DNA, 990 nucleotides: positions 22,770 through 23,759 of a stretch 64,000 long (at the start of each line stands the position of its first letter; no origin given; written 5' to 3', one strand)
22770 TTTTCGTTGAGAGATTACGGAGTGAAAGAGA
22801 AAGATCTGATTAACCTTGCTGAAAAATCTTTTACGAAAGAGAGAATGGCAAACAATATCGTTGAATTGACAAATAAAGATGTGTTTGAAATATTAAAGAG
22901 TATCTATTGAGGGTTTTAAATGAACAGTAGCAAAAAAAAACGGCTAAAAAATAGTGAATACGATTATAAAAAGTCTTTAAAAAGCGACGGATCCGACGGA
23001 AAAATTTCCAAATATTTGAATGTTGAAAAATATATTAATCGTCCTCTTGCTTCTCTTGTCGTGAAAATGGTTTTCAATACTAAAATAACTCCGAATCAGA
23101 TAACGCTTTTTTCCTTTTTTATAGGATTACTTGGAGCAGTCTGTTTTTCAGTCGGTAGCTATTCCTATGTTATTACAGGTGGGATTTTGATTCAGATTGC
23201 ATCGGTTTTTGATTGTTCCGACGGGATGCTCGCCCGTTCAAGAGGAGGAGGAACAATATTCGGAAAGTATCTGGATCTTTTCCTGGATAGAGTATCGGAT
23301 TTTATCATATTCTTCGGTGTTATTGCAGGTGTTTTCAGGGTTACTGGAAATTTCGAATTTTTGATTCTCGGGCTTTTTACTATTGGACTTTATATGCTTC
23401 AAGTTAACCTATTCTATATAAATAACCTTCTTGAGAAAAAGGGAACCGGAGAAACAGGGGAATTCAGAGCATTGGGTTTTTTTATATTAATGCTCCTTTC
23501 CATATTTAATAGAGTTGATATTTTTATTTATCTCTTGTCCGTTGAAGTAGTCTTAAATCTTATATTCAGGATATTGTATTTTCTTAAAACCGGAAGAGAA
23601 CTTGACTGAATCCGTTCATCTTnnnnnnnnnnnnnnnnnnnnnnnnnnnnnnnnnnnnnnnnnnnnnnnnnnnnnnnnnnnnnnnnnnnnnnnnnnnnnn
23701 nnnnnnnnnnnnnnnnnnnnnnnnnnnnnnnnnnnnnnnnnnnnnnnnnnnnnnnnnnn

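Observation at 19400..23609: Minimal, self-contained hydroxyethylphosphonate (HEP) synthesis, activation and transfer operon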

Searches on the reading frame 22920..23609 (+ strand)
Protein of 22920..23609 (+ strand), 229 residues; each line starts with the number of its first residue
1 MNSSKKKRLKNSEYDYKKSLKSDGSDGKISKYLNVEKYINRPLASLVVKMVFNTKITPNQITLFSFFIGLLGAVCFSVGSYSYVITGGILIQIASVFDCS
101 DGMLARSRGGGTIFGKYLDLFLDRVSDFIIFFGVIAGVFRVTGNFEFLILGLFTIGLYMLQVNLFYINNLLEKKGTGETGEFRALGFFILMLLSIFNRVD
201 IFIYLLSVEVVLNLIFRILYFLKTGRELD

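Call 3: search_protein_families(library=pfam, proteins=[window:22920-23609:+], max_evalue=0.01)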
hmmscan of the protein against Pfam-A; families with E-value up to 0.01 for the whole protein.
window:22920-23609:+ (229 aa): 1 family
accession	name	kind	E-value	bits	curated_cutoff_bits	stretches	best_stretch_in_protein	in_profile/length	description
PF01066.26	CDP-OH_P_transf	-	3.2e-14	54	22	1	56-210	2-147/152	CDP-alcohol phosphatidyltransferase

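Call 4: search_protein_families(library=ncbifam, proteins=[window:22920-23609:+], max_evalue=0.01)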
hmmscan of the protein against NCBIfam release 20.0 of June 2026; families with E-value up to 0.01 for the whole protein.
window:22920-23609:+ (229 aa): 8 families
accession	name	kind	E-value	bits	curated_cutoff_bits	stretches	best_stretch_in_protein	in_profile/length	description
NF040950.1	archin_ph_syn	equivalog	2.8e-22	79.5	180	1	37-222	6-188/191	archaetidylinositol phosphate synthase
NF041135.1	IPPtranDIPPsyn_Thcocales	equivalog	2.7e-16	59.6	580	1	18-220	220-415/419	bifunctional L-myo-inositol-1-phosphate cytidylyltransferase/CDP-L-myo-inositol myo-inositolphosphotransferase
NF045883.1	PIPSynth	equivalog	1.7e-15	57.2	170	1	39-144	10-109/197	phosphatidylinositol phosphate synthase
NF052561.1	PIPSynBT1523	equivalog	1.6e-09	37.8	350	1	46-136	15-112/232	hypothetical protein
TIGR00473.1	pssA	equivalog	0.00045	20.4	107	1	64-213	3-149/153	CDP-diacylglycerol--serine O-phosphatidyltransferase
NF038086.1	anchor_synt_A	exception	0.00065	19.6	200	1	88-126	36-73/222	protein sorting system archaetidylserine synthase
TIGR00560.1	pgsA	equivalog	0.00079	20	109.1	1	56-142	2-92/183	CDP-diacylglycerol--glycerol-3-phosphate 3-phosphatidyltransferase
NF008090.0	PRK10832.1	equivalog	0.0018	18.4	304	1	58-126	6-74/182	CDP-diacylglycerol--glycerol-3-phosphate 3-phosphatidyltransferase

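Call 13: find_homologous_proteins(query=window:22920-23609:+, max_evalue=0.001)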
Query window:22920-23609:+ (229 aa): 342 proteins with E <= 0.001 among 781 candidates; the best 120 are listed.
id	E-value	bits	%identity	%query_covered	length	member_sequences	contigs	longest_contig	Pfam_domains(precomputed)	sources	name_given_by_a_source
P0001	2.9e-139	480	100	100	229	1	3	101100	PF01066.27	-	-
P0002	6.8e-96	338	73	94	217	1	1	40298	PF01066.27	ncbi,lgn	ncbi:MAG: CDP-alcohol phosphatidyltransferase family protein [Acidobacteriota bacterium]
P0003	6.9e-89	315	69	95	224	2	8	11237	PF01066.27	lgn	-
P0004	3.8e-85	303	64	96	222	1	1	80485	PF01066.27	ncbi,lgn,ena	-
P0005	1.0e-72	263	56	99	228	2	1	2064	PF01066.27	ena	-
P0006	5.8e-68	247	54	99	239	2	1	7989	PF01066.27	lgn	-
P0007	1.8e-64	236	51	98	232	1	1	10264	PF01066.27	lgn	-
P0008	1.3e-62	230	52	94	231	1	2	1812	PF01066.27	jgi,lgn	-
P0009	1.4e-62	229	51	94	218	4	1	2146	PF01066.27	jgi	-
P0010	2.3e-62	229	49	95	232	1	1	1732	PF01066.27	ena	-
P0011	2.4e-62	229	49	99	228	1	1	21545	PF01066.27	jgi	jgi:phosphatidylglycerophosphate synthase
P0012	3.1e-62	228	51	95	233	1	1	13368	PF01066.27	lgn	-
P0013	3.1e-62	228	52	92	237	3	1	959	PF01066.27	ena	-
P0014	5.4e-62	228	48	97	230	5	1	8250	PF01066.27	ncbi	-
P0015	6.3e-62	227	53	94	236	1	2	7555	PF01066.27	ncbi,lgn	-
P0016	9.0e-62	227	50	95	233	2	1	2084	PF01066.27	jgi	-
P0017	1.1e-61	226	50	97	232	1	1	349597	PF01066.27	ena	-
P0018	1.2e-61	226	47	99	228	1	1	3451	PF01066.27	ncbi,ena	-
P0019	1.5e-61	226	51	94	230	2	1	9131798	PF01066.27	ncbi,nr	ncbi:MAG: CDP-alcohol phosphatidyltransferase family protein [Candidatus Aminicenantes bacterium]|nr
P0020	2.0e-61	226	50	100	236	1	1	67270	PF01066.27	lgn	-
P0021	2.5e-61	225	47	99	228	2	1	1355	PF01066.27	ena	-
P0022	2.7e-61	225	49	96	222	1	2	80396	PF01066.27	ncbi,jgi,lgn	-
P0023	3.7e-61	225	51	94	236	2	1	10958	PF01066.27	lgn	-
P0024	5.0e-61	224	48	95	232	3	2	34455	PF01066.27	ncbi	-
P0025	5.7e-61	224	50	94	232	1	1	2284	PF01066.27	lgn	-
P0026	6.4e-61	224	52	94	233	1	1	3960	PF01066.27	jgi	-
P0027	9.2e-61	224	50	95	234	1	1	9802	PF01066.27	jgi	jgi:phosphatidylglycerophosphate synthase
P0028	9.6e-61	223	50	99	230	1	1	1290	PF01066.27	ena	-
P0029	9.9e-61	223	51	94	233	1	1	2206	PF01066.27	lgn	-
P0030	1.0e-60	223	48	100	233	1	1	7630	PF01066.27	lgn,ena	-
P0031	1.0e-60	223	51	94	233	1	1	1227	PF01066.27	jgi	jgi:phosphatidylglycerophosphate synthase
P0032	1.1e-60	223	51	94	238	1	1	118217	PF01066.27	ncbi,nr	ncbi:MAG: CDP-alcohol phosphatidyltransferase family protein [Candidatus Aminicenantes bacterium]|nr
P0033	1.1e-60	223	51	96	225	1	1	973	PF01066.27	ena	-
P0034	2.0e-60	222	49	96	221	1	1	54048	PF01066.27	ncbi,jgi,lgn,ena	-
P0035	2.4e-60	222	51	94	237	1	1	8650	PF01066.27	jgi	jgi:phosphatidylglycerophosphate synthase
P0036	2.9e-60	222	51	93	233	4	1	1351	PF01066.27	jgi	jgi:phosphatidylglycerophosphate synthase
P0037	4.1e-60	221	51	94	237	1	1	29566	PF01066.27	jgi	jgi:phosphatidylglycerophosphate synthase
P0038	4.1e-60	221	50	93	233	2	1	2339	PF01066.27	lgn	-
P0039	4.4e-60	221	51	94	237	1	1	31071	PF01066.27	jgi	jgi:phosphatidylglycerophosphate synthase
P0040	4.8e-60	221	47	97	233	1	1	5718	PF01066.27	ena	-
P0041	5.0e-60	221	46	99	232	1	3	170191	PF01066.27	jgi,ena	-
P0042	5.2e-60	221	51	94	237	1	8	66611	PF01066.27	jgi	jgi:phosphatidylglycerophosphate synthase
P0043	8.3e-60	220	50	94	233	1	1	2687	PF01066.27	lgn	-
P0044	9.6e-60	220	51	94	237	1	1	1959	PF01066.27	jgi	jgi:phosphatidylglycerophosphate synthase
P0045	1.8e-59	219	51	96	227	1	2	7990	PF01066.27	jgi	jgi:phosphatidylglycerophosphate synthase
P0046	1.8e-59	219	51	94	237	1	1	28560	PF01066.27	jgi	jgi:phosphatidylglycerophosphate synthase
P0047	2.0e-59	219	51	93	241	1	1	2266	PF01066.27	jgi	jgi:phosphatidylglycerophosphate synthase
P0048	2.0e-59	219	50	96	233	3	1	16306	PF01066.27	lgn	-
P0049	7.0e-59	217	49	94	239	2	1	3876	PF01066.27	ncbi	-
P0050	8.3e-59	217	50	94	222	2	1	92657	PF01066.27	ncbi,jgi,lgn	-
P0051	9.9e-59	217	49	96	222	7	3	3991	PF01066.27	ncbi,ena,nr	ncbi:MAG: CDP-alcohol phosphatidyltransferase family protein [Candidatus Aminicenantes bacterium]|nr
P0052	1.1e-58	217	50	94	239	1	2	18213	PF01066.27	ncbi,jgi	-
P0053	2.4e-58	216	47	99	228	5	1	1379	PF01066.27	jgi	jgi:phosphatidylglycerophosphate synthase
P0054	2.5e-58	216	49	99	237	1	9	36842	PF01066.27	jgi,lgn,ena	jgi:phosphatidylglycerophosphate synthase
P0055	2.8e-58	215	49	97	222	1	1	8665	PF01066.27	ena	-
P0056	3.0e-58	215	50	92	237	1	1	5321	PF01066.27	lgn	-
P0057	3.8e-58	215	47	96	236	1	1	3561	PF01066.27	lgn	-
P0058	3.9e-58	215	50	94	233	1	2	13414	PF01066.27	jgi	jgi:phosphatidylglycerophosphate synthase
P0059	3.9e-58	215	50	94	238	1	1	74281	PF01066.27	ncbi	-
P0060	4.2e-58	215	49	93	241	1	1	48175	PF01066.27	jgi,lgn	jgi:phosphatidylglycerophosphate synthase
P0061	5.6e-58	214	50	94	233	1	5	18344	PF01066.27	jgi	jgi:phosphatidylglycerophosphate synthase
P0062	6.4e-58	214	49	96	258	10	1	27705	PF01066.27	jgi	-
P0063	6.8e-58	214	48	96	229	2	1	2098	PF01066.27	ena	-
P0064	8.4e-58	214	48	95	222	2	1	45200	PF01066.27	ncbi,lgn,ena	-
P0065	1.6e-57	213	50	92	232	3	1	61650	PF01066.27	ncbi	-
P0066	1.9e-57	213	50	93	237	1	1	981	PF01066.27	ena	-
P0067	2.8e-57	212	49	95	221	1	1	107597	PF01066.27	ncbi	-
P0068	3.0e-57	212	45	94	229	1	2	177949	PF01066.27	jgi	jgi:phosphatidylglycerophosphate synthase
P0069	8.4e-57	211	46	99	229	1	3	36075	PF01066.27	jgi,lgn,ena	-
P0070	9.8e-57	210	49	95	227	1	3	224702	PF01066.27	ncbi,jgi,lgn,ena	-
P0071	1.1e-56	210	51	93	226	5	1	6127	PF01066.27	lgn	-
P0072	1.2e-56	210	46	97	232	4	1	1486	PF01066.27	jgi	-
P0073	1.4e-56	210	47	98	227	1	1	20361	PF01066.27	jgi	jgi:phosphatidylglycerophosphate synthase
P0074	1.5e-56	210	47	99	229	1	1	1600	PF01066.27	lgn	-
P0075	2.2e-56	209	47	93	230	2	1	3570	PF01066.27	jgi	jgi:phosphatidylglycerophosphate synthase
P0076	2.8e-56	209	46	97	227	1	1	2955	PF01066.27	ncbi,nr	ncbi:MAG: CDP-alcohol phosphatidyltransferase family protein [bacterium]|nr:CDP-alcohol phosphatidyl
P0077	4.1e-56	208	48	96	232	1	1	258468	PF01066.27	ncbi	-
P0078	5.8e-56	208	46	99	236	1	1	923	PF01066.27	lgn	-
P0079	6.0e-56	208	47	96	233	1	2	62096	PF01066.27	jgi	-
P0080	6.6e-56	208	44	97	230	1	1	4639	PF01066.27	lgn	-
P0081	7.7e-56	207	50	84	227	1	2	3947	PF01066.27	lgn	-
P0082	8.7e-56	207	47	93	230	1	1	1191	PF01066.27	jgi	jgi:phosphatidylglycerophosphate synthase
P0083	9.3e-56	207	45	95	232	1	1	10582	PF01066.27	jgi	jgi:phosphatidylglycerophosphate synthase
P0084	1.1e-55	207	46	99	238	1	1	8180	PF01066.27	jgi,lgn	jgi:phosphatidylglycerophosphate synthase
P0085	1.3e-55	207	47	91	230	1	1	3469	PF01066.27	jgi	jgi:phosphatidylglycerophosphate synthase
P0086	1.7e-55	206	48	96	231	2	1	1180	PF01066.27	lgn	-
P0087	2.5e-55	206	46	96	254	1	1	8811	PF01066.27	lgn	-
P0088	4.3e-55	205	51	93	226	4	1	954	PF01066.27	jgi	-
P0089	4.3e-55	205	46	97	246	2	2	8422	PF01066.27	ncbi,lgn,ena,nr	ncbi:MAG: CDP-alcohol phosphatidyltransferase family protein [Candidatus Aminicenantes bacterium]|nr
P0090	4.6e-55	205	44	93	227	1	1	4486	PF01066.27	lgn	-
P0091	7.2e-55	204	45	97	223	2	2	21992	PF01066.27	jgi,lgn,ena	-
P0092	7.3e-55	204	46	97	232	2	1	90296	PF01066.27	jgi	-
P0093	7.6e-55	204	46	99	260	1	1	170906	PF01066.27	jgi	jgi:phosphatidylglycerophosphate synthase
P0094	9.3e-55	204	46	99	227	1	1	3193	PF01066.27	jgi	jgi:CDP-L-myo-inositol myo-inositolphosphotransferase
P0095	1.3e-54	203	46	95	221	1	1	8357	PF01066.27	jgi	-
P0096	2.0e-54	203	45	99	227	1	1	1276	PF01066.27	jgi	jgi:phosphatidylglycerophosphate synthase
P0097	2.4e-54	203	46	98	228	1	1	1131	PF01066.27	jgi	-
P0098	4.6e-54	202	42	96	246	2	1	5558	PF01066.27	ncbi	-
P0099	4.8e-54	202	47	95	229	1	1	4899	PF01066.27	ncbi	-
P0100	4.9e-54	202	44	97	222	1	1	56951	PF01066.27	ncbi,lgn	ncbi:MAG: CDP-alcohol phosphatidyltransferase family protein [Acidobacteriota bacterium]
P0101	5.1e-54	201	46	97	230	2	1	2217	PF01066.27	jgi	jgi:CDP-L-myo-inositol myo-inositolphosphotransferase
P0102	8.2e-54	201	46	94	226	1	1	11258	PF01066.27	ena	-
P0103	9.8e-54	201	41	94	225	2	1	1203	PF01066.27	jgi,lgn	jgi:phosphatidylglycerophosphate synthase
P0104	1.1e-53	200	45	97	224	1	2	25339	PF01066.27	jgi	jgi:phosphatidylglycerophosphate synthase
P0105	1.1e-53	200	44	95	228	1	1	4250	PF01066.27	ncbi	-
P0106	1.2e-53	200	45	93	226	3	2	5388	PF01066.27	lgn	-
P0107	1.2e-53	200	46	94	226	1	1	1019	PF01066.27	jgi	jgi:phosphatidylglycerophosphate synthase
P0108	1.3e-53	200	44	99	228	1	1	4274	PF01066.27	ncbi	-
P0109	1.4e-53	200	46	94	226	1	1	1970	PF01066.27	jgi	-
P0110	1.4e-53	200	46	97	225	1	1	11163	PF01066.27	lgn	-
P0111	1.7e-53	200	41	97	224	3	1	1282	PF01066.27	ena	-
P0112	1.9e-53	200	46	94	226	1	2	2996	PF01066.27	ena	-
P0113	2.4e-53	199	49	95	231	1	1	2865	PF01066.27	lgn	-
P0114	3.4e-53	199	45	94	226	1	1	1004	PF01066.27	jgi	-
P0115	3.5e-53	199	45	94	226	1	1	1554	PF01066.27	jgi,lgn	-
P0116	3.6e-53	199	44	97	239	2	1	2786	PF01066.27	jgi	jgi:phosphatidylglycerophosphate synthase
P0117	4.2e-53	198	48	95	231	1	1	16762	PF01066.27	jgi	jgi:phosphatidylglycerophosphate synthase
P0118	6.1e-53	198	45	96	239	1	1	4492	PF01066.27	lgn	-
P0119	6.3e-53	198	45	96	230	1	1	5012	PF01066.27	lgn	-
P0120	1.0e-52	197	47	95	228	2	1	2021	PF01066.27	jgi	-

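Call 15: find_related_loci(query=A1, collection=genome_contigs, flank=10000)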
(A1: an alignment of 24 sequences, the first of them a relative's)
Query A1 (229 aa) in genome_contigs; peptide patterns used: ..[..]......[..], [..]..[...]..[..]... (x = any residue, [..] = any of these).
344 stretches matched a pattern; 164 encode a relative of the query (tblastn E <= 1e-3); the best 80 are kept; 80 distinct loci.
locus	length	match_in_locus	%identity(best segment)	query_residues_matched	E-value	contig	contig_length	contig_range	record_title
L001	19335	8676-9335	71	7-227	1e-101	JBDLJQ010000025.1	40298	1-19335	MAG: Acidobacteriota bacterium isolate MAG103 MAG103_25, whole genome shotgun sequence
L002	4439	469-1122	53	8-227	1e-69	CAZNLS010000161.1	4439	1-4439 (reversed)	MAG TPA_asm: uncultured Clostridia bacterium isolate binchicken_co275_129 genome assembly, contig: NODE_38852_length_443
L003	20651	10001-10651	64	8-226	9e-86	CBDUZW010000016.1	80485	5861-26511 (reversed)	MAG TPA_asm: uncultured bacterium isolate SRR22302365_binner123_Refined_103 genome assembly, contig: ERZ25074835.75, who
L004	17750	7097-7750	49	9-227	2e-65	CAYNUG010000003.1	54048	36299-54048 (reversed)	MAG TPA_asm: uncultured Clostridia bacterium isolate binchicken_co67_213 genome assembly, contig: NODE_494_length_54048_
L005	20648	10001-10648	51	12-227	4e-65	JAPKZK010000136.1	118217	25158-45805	MAG: Candidatus Aminicenantes bacterium isolate LacPavin_0920_SED2_MAG_46_26 LacPavin_0920_SED2_scaffold_425733, whole g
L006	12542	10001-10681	49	1-225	1e-64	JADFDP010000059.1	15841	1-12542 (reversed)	MAG: Candidatus Aminicenantes bacterium isolate QR_Bin.23 NODE_59_length_15841_cov_15.1606, whole genome shotgun sequenc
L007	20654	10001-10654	49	9-227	6e-65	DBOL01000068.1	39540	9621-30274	MAG TPA_asm: Candidatus Aminicenantes bacterium UBA647 UBA647_contig_2416, whole genome shotgun sequence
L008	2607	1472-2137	48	5-227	3e-65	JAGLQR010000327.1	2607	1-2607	MAG: Candidatus Aminicenantes bacterium isolate RS_8_64 ROV157_8.bin.64.fa_327, whole genome shotgun sequence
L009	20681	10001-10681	49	1-225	2e-64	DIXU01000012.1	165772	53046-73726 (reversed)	MAG TPA_asm: Candidatus Aminicenantes bacterium UBA6072 UBA6072_contig_108, whole genome shotgun sequence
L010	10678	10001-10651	49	8-225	1e-63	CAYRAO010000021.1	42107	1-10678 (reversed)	MAG TPA_asm: uncultured Clostridia bacterium isolate binchicken_co67_37 genome assembly, contig: NODE_800_length_42107_c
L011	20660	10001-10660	49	5-225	1e-62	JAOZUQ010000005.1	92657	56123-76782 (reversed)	MAG: Candidatus Aminicenantes bacterium isolate GMC8.metabat2.13 GMC8_27_length_92657_cov_8.943371, whole genome shotgun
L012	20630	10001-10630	50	16-225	5e-62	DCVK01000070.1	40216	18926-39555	MAG TPA_asm: Candidatus Aminicenantes bacterium UBA2190 UBA2190_contig_4006, whole genome shotgun sequence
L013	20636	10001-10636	49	16-227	1e-61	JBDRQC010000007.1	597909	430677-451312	MAG: Chrysiogenia bacterium isolate MEGAHIT-group-2.19 k141_997409, whole genome shotgun sequence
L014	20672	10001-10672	47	4-227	1e-61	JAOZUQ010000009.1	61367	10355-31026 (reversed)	MAG: Candidatus Aminicenantes bacterium isolate GMC8.metabat2.13 GMC8_117_length_61367_cov_7.779276, whole genome shotgu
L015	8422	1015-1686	47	4-227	1e-61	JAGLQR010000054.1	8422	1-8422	MAG: Candidatus Aminicenantes bacterium isolate RS_8_64 ROV157_8.bin.64.fa_54, whole genome shotgun sequence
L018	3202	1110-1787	48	2-227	2e-61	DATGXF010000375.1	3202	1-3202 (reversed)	MAG TPA_asm: Candidatus Deferrimicrobium sp. isolate SMAG_U10602 k141_264759, whole genome shotgun sequence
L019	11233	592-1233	48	14-227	1e-60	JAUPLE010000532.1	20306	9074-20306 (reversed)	MAG: Acidobacteriota bacterium isolate erpe_2018_pw_9hr_WHONDRS-PP48-000088_B_bin.18 scaffold_765859, whole genome shotg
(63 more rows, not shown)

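Call 17: find_encoding_contigs(protein=P0100, flank=10000, max_places=2)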
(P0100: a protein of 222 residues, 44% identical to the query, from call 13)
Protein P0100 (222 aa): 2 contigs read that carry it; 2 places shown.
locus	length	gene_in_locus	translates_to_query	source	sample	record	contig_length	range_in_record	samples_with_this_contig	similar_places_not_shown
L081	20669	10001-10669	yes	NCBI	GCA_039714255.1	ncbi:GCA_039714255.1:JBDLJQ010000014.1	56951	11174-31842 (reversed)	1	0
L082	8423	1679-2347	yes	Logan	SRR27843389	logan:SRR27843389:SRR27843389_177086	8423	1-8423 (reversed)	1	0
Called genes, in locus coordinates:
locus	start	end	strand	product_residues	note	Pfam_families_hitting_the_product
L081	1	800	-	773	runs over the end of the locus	PF00111:Fer2, PF13510:Fer2_4, PF12838:Fer4_7 (weak), PF14697:Fer4_21 (weak), PF22117:Fer4_Nqo3, PF00037:Fer4 (weak), PF04879:Molybdop_Fe4S4, PF00384:Molybdopterin (weak), +2 more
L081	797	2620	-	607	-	PF01512:Complex1_51K, PF10589:NADH_4Fe-4S, PF25160:LdpA_Fe-S-bd (weak), PF00037:Fer4, PF12838:Fer4_7 (weak), PF13187:Fer4_9, PF13237:Fer4_10, PF00037:Fer4 (weak), +4 more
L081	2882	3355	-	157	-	PF01257:2Fe-2S_thioredx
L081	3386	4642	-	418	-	PF12837:Fer4_6 (faint), PF12838:Fer4_7 (weak), PF13237:Fer4_10, PF14697:Fer4_21 (weak), PF13187:Fer4_9 (weak), PF00037:Fer4 (weak), PF02906:Fe_hyd_lg_C, PF04060:FeS (weak), +1 more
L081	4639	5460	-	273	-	PF07085:DRTGG (weak), PF13581:HATPase_c_2 (weak), PF02518:HATPase_c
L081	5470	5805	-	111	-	PF07085:DRTGG (weak)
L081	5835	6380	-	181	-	-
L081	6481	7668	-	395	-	PF00817:IMS, PF11799:IMS_C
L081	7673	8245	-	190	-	PF01726:LexA_DNA_bind, PF00717:Peptidase_S24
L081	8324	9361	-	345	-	-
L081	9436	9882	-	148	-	PF01467:CTP_transf_like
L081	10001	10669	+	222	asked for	PF01066:CDP-OH_P_transf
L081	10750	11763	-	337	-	PF00160:Pro_isomerase, PF00254:FKBP_C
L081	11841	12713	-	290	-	PF01066:CDP-OH_P_transf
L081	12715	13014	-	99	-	-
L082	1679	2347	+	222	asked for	PF01066:CDP-OH_P_transf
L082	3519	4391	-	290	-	PF01066:CDP-OH_P_transf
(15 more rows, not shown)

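Call 18: find_encoding_contigs(protein=P0032, flank=10000, max_places=2)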
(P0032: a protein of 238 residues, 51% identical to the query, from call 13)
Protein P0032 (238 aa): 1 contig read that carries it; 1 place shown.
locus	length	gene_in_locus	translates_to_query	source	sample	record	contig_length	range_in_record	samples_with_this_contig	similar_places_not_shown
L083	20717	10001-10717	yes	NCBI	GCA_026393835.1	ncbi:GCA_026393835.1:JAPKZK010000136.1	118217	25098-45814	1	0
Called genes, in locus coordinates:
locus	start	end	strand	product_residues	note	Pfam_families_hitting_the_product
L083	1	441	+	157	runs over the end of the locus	-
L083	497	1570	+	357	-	PF01075:Glyco_transf_9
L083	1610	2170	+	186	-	PF00702:Hydrolase (faint), PF08645:PNK3P, PF13419:HAD_2 (weak), PF13242:Hydrolase_like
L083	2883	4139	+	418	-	PF01520:Amidase_3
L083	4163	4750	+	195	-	PF10646:Germane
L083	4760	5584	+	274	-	PF01177:Asp_Glu_race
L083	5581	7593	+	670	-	PF01694:Rhomboid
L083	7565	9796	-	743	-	PF13424:TPR_12, PF17874:TPR_MalT, PF00515:TPR_1 (weak), PF13424:TPR_12, PF00515:TPR_1, PF13424:TPR_12, PF00069:Pkinase, PF07714:PK_Tyr_Ser-Thr, +13 more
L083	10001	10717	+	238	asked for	PF01066:CDP-OH_P_transf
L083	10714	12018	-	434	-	PF01467:CTP_transf_like, PF13714:PEP_mutase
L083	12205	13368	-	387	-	PF00465:Fe-ADH, PF13685:Fe-ADH_2 (faint), PF25137:ADH_Fe_C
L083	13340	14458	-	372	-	PF02776:TPP_enzyme_N, PF02775:TPP_enzyme_C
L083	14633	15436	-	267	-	-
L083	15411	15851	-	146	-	-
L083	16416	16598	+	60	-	PF07927:HicA_toxin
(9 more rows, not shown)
